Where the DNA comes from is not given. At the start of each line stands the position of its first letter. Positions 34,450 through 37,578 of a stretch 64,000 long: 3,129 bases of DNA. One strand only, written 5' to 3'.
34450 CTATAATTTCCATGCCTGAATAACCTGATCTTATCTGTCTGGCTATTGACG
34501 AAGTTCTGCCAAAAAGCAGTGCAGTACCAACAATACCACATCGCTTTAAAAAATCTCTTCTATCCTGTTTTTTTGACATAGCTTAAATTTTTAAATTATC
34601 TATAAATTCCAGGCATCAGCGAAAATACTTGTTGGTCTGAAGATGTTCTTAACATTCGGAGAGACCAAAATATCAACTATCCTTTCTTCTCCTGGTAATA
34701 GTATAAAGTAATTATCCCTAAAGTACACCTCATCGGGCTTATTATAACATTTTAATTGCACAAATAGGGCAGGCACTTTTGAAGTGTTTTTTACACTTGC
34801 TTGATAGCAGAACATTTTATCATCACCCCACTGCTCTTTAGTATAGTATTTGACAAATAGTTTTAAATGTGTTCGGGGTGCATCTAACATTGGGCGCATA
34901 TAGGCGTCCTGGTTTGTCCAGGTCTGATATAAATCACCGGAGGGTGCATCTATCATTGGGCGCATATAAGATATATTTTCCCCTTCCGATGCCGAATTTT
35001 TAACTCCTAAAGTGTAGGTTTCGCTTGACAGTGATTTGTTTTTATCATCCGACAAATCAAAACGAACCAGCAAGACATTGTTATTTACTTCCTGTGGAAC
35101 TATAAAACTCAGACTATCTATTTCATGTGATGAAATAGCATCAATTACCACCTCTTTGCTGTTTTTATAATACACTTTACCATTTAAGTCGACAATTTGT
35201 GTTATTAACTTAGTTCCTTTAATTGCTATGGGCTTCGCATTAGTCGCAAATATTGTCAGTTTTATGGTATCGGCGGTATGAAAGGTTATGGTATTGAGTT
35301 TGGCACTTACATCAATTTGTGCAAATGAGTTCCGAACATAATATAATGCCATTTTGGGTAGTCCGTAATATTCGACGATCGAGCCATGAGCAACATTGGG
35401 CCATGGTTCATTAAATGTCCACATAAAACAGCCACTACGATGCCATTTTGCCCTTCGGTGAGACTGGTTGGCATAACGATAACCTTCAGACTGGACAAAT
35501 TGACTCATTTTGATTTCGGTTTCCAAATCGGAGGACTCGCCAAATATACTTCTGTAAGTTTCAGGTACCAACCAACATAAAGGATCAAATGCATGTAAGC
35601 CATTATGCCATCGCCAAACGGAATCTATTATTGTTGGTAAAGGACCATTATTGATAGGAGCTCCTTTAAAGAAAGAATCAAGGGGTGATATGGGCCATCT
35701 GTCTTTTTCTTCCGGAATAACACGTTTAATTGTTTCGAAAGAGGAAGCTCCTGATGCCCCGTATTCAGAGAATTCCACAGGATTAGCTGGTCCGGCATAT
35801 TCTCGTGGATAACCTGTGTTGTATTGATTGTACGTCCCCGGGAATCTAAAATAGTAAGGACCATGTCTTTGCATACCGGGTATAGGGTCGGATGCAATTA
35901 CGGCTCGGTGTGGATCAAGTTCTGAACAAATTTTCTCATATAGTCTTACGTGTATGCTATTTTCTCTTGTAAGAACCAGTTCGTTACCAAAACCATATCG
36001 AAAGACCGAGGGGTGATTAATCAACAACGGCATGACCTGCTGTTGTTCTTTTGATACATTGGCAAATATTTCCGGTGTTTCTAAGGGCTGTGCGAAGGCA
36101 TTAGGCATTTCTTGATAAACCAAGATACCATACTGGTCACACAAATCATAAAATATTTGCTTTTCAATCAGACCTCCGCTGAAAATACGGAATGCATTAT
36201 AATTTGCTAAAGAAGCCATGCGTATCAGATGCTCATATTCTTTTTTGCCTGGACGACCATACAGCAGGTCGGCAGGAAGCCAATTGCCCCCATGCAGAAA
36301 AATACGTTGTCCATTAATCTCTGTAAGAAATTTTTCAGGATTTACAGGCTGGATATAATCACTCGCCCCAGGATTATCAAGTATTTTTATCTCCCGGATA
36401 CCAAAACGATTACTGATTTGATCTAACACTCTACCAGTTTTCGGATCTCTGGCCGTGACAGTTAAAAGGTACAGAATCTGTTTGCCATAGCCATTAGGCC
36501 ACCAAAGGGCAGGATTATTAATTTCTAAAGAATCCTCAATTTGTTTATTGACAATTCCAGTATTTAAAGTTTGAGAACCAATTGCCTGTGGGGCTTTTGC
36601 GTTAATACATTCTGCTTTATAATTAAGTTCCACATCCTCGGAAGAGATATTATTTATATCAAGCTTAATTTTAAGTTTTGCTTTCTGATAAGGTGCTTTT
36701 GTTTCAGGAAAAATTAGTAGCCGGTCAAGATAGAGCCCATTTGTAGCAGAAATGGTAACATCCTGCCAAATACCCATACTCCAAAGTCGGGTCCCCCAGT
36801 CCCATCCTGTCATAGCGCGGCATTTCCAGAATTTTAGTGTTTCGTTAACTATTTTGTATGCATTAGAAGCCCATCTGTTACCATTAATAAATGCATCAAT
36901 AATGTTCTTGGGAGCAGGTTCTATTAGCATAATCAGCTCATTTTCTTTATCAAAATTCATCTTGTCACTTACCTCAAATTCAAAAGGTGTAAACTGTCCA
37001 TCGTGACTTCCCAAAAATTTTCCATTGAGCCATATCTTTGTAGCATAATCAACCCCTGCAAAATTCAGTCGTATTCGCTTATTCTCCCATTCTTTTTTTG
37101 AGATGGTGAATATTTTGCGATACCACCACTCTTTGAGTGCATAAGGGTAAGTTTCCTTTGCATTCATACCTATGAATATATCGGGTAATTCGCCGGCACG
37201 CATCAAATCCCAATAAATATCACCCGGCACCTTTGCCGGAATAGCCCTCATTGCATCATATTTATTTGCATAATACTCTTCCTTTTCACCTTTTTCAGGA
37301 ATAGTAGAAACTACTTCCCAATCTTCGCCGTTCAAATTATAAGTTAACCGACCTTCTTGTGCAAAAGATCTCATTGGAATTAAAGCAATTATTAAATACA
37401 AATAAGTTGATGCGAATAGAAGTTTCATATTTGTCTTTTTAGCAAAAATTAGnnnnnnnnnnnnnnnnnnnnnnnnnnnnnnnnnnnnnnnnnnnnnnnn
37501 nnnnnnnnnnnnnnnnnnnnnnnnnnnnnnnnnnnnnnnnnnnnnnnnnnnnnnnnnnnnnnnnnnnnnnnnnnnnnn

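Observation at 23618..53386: Three-member family 'X' (23618-25786, 37453-39624, 51131-53386): candidate new TIM-barrel glycosidase family with GH-D-like motif logic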

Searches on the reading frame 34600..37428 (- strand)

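Call 10: search_protein_families(library=pfam, proteins=[window:34600-37428:-], max_evalue=0.001)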
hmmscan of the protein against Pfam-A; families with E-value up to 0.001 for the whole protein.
window:34600-37428:- (942 aa): 7 families
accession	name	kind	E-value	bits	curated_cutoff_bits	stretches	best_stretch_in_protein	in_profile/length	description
PF22666.2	Glyco_hydro_2_N2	-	3.9e-32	112.1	27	1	61-222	10-167/167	Glycosyl hydrolase 2 galactose-binding domain-like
PF00703.27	Glyco_hydro_2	-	3.6e-14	53.9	23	1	238-345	7-109/109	Glycosyl hydrolases family 2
PF02837.24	Glyco_hydro_2_N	-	3.6e-11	43.7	28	1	99-159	65-124/169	Glycosyl hydrolases family 2, sugar binding domain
PF17753.7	Ig_mannosidase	-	6e-08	32.7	22.6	1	878-922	18-60/81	Ig-fold domain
PF18368.7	Ig_GlcNase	-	1.5e-06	28.7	26.3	1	872-924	32-88/105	Exo-beta-D-glucosaminidase Ig-fold domain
PF17786.7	Mannosidase_ig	-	4.4e-06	27.6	23.4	1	723-806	2-85/91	Mannosidase Ig/CBM-like domain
PF02836.23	Glyco_hydro_2_C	-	6.6e-05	22.6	21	1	370-512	9-160/302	Glycosyl hydrolases family 2, TIM barrel domain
